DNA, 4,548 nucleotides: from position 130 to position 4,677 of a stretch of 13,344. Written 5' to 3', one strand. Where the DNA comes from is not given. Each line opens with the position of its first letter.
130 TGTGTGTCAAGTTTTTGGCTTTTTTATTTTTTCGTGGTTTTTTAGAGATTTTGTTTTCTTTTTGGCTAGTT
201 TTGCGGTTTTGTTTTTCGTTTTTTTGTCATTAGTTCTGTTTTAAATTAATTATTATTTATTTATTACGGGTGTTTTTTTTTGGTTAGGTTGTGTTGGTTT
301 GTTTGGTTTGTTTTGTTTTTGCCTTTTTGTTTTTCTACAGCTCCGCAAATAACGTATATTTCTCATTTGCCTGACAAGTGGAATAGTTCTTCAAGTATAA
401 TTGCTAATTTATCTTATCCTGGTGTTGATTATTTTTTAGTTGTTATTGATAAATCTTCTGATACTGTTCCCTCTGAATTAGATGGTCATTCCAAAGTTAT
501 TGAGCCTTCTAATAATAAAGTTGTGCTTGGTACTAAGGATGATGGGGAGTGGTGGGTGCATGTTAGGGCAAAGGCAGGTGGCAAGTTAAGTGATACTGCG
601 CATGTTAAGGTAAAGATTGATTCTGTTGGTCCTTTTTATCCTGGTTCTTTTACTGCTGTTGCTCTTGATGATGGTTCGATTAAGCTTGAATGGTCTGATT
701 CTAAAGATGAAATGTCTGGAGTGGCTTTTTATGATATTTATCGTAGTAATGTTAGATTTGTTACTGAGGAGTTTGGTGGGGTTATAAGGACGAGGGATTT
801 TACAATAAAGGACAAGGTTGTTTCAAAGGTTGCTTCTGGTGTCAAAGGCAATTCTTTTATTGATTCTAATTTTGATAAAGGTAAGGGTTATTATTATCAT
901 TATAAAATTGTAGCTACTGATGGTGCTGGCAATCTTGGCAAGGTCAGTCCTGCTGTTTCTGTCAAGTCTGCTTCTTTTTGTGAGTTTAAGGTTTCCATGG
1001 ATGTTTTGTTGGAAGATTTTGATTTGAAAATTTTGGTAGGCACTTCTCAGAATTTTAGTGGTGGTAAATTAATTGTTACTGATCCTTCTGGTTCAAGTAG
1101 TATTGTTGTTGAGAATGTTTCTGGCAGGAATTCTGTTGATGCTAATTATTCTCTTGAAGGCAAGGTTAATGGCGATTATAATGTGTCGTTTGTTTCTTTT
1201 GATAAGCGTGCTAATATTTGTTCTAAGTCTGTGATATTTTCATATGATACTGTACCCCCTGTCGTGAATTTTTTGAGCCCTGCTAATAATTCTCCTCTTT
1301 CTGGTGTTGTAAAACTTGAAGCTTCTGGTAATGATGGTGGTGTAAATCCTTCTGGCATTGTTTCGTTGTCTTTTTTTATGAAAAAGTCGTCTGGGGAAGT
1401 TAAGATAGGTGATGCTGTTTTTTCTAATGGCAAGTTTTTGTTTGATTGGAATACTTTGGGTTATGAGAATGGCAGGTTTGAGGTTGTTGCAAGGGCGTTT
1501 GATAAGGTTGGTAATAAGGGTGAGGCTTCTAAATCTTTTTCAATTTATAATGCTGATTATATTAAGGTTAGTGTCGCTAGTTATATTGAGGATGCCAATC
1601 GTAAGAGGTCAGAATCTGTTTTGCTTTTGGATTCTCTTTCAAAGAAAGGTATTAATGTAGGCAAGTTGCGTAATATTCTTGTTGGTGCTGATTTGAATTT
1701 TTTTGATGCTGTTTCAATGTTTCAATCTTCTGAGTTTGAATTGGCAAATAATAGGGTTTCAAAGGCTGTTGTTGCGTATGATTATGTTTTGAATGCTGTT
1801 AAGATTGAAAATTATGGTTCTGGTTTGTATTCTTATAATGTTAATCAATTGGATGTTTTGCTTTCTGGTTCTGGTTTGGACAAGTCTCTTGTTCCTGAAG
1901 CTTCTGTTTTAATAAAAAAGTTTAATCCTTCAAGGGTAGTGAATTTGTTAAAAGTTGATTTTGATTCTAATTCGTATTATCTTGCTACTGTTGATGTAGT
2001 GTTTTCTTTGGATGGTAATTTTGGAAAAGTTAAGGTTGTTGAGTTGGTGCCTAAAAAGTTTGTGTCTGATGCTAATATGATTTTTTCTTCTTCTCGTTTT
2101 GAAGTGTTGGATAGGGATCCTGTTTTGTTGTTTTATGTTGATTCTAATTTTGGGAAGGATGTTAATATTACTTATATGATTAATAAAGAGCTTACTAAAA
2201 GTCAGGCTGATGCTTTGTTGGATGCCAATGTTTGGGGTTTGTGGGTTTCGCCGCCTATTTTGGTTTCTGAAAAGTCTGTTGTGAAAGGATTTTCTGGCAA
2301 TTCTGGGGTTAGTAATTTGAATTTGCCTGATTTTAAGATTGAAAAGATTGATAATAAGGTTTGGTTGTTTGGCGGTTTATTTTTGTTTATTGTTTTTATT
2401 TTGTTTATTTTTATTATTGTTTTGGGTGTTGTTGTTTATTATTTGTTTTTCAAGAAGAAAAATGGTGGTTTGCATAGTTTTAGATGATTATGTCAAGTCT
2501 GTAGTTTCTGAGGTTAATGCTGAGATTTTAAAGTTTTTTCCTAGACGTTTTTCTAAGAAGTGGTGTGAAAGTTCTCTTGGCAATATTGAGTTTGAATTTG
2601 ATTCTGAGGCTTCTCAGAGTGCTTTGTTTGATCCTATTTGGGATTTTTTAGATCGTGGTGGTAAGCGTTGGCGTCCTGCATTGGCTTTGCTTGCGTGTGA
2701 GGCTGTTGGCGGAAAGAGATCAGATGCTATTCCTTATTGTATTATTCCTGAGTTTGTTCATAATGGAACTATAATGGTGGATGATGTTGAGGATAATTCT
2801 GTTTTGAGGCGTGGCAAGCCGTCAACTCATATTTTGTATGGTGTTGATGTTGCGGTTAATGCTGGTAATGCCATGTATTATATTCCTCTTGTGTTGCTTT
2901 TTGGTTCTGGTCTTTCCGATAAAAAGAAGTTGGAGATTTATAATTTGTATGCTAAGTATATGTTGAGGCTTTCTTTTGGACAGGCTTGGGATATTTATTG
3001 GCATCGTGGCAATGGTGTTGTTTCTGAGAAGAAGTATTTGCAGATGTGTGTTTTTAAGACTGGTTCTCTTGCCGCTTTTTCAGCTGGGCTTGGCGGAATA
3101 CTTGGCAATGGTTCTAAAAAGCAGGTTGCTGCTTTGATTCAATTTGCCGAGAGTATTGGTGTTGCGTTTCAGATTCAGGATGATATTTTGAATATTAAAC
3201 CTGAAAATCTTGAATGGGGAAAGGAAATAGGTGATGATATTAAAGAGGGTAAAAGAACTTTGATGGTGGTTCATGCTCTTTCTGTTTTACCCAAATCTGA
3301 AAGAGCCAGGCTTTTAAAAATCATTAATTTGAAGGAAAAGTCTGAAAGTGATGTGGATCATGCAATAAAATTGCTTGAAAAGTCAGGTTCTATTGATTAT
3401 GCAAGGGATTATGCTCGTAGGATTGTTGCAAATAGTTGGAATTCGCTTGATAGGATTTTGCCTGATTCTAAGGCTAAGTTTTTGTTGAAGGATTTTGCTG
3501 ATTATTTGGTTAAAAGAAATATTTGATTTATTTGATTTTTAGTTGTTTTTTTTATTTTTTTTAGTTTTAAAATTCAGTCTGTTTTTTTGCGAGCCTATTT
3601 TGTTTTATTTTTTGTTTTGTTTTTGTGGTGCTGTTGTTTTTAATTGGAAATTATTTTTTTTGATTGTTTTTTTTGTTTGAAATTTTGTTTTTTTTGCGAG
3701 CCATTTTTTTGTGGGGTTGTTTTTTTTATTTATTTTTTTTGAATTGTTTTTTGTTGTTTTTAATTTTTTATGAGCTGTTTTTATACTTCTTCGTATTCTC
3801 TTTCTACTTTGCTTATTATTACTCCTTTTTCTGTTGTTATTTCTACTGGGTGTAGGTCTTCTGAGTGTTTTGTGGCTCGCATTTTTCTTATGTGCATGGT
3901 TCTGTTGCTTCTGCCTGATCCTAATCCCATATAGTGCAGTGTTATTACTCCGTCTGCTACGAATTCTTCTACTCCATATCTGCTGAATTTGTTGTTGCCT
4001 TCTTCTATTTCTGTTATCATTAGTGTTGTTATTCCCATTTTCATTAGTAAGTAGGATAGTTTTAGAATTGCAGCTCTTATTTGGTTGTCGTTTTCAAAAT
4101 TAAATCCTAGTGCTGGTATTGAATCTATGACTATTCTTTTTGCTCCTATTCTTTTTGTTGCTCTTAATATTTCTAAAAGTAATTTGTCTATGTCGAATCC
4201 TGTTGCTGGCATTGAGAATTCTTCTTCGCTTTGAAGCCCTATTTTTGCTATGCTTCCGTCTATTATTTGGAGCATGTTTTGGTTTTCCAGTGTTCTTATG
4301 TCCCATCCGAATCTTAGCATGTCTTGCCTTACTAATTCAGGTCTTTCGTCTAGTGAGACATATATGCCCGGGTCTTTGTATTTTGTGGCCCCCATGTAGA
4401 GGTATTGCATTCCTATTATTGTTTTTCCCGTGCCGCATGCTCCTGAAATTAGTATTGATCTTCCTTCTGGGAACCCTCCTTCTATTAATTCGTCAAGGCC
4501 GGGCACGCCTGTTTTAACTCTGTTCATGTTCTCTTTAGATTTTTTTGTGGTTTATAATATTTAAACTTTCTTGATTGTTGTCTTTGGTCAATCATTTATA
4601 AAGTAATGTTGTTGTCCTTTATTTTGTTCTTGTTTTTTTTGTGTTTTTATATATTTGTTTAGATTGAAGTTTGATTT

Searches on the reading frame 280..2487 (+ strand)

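Call 5: search_protein_families(library=pfam, proteins=[window:280-2487:+], max_evalue=0.01)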
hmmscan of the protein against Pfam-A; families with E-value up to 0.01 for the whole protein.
window:280-2487:+ (735 aa): 1 family
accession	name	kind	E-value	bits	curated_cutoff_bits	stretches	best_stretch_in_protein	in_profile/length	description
PF19077.6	Big_13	-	0.0042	18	27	0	373-420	50-98/102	Bacterial Ig-like domain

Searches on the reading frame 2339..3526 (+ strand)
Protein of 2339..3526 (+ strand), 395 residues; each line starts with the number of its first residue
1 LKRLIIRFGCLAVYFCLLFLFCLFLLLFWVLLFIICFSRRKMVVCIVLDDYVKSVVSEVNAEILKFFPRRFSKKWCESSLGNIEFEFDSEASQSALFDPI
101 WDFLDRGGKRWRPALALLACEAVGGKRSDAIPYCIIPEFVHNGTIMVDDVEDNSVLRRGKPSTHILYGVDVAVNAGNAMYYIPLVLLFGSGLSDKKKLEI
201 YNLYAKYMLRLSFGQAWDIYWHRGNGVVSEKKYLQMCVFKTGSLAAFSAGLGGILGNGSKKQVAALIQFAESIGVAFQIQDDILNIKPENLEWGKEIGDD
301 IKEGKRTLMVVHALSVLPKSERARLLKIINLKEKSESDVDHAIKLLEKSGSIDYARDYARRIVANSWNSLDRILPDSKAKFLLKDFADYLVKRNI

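Call 5: search_protein_families(library=pfam, proteins=[window:2339-3526:+], max_evalue=0.01)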
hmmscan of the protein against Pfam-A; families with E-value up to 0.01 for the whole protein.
window:2339-3526:+ (395 aa): 1 family
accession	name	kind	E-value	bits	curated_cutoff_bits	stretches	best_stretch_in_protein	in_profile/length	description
PF00348.22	polyprenyl_synt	-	1e-60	205.5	27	1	96-345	4-250/251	Polyprenyl synthetase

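Call 6: search_protein_families(library=ncbifam, proteins=[window:2339-3526:+], max_evalue=0.01)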
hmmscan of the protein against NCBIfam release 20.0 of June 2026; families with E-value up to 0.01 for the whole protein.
window:2339-3526:+ (395 aa): 16 families
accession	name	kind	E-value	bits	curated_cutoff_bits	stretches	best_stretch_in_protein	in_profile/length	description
NF040698.1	IdsA_Meth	equivalog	2.3e-68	230.8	468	1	96-394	30-327/328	short chain isoprenyl diphosphate synthase IdsA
NF041003.1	GGPP_syn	equivalog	4.3e-57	193.6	500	1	93-394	25-325/326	geranylgeranyl diphosphate synthase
NF041169.1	f2_encap_cargo4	exception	1.3e-56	192.3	450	1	106-394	48-333/334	family 2 encapsulin nanocompartment cargo protein polyprenyl transferase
NF040789.2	gerfarn_diphsyn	equivalog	1.7e-47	162.3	560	1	102-394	40-344/345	geranylfarnesyl diphosphate synthase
NF045549.1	GGPPsyn_IdsB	equivalog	8.8e-36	123.6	475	1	107-370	64-325/346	geranylgeranyl diphosphate synthase IdsB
NF045485.1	FPPsyn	subfamily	1.2e-35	123.1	275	1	103-315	32-249/288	farnesyl diphosphate synthase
TIGR02749.1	prenyl_cyano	equivalog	1.2e-35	123.1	383.2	1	104-393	40-320/322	solanesyl diphosphate synthase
TIGR02748.1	GerC3_HepT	equivalog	1.8e-35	122.6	456.55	1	90-394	25-318/319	heptaprenyl diphosphate synthase component II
NF042417.1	NPPPS_Mycobact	equivalog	2.6e-34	118.8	600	1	93-393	41-333/335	nonaprenyl/(2E,6E)-farnesyl/geranylgeranyl diphosphat synthase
NF008140.0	PRK10888.1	equivalog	5.7e-33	114.6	412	1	105-394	41-322/323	octaprenyl diphosphate synthase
NF045628.1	HxpDPsynlarge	equivalog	3.2e-30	105.2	500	1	102-393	29-309/311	hexaprenyl-diphosphate synthase large subunit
NF045685.1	GGPPSynCrtE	equivalog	1.9e-27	96.1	460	1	105-314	39-253/293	geranylgeranyl diphosphate synthase CrtE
NF042416.1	GFPPS_Mycobact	equivalog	2.7e-21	75.9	600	2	196-393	149-348/350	bifunctional (2E,6E)-farnesyl/geranyl diphosphate synthase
NF007877.0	PRK10581.1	equivalog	8.7e-21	74.3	321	1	107-313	43-255/299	(2E,6E)-farnesyl diphosphate synthase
NF040627.1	GFPS_Meth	equivalog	7.7e-17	61.7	600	1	100-286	32-210/285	geranylfarnesyl diphosphate synthase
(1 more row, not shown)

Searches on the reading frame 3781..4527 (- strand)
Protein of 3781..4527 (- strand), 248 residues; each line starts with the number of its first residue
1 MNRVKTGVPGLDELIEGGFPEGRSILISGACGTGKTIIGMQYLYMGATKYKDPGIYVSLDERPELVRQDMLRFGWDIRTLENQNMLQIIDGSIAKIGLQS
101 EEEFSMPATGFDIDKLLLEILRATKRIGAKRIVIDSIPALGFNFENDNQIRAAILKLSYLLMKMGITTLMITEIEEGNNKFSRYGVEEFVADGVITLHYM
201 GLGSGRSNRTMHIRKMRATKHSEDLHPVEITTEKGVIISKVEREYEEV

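Call 5: search_protein_families(library=pfam, proteins=[window:3781-4527:-], max_evalue=0.01)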
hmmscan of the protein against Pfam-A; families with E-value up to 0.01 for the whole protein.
window:3781-4527:- (248 aa): 4 families
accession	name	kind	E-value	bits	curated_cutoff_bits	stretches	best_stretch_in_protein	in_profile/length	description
PF06745.19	ATPase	-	1e-73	248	26.6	1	4-240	1-228/231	KaiC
PF07088.17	GvpD_P-loop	-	6.5e-07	29.9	24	1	21-211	9-186/189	GvpD gas vesicle protein, P-loop domain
PF13481.12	AAA_25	-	3.2e-06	27.4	27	1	3-171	14-187/195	AAA domain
PF03796.21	DnaB_C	-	0.0034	17.2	27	1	4-140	2-141/255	DnaB-like helicase C terminal domain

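Call 6: search_protein_families(library=ncbifam, proteins=[window:3781-4527:-], max_evalue=0.01)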
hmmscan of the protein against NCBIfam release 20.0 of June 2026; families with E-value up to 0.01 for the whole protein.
window:3781-4527:- (248 aa): 12 families
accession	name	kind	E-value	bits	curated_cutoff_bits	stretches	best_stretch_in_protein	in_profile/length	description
NF006799.0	PRK09302.1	equivalog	5.5e-59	200.1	408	1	2-238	11-238/515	circadian clock protein KaiC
TIGR03877.1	thermo_KaiC_1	hypoth_equivalog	5.8e-53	179.8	307.25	1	1-239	1-233/238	KaiC domain-containing protein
TIGR02655.1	circ_KaiC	equivalog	4.7e-45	154.1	546.25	1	3-237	2-227/484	circadian clock protein KaiC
TIGR03880.1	KaiC_arch_3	hypoth_equivalog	2.2e-38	132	249.45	1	7-236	1-216/224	KaiC domain-containing protein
TIGR03881.1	KaiC_arch_4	hypoth_equivalog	4e-37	128.1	247.8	1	3-239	2-229/231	KaiC domain-containing protein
NF052589.1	ArlH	equivalog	1.7e-09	37.8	215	1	10-239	8-224/229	archaellum protein ArlH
NF004723.0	PRK06067.1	subfamily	3.1e-08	33.4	194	1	4-236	16-233/243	flagellar accessory protein FlaH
TIGR03878.1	thermo_KaiC_2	hypoth_equivalog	5.1e-07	29.3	232.2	1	17-182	31-183/259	KaiC domain-containing protein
NF006320.0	PRK08533.1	equivalog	0.00034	20.3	215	1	11-176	13-167/230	flagellar accessory protein FlaH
TIGR00416.1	sms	equivalog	0.00072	18.4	403.05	1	2-86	74-154/454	DNA repair protein RadA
NF004629.0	PRK05973.1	equivalog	0.0035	16.4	156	1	19-88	61-129/237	DNA helicase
TIGR02012.1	tigrfam_recA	equivalog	0.0084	15.5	325.3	0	3-43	35-76/321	recombinase RecA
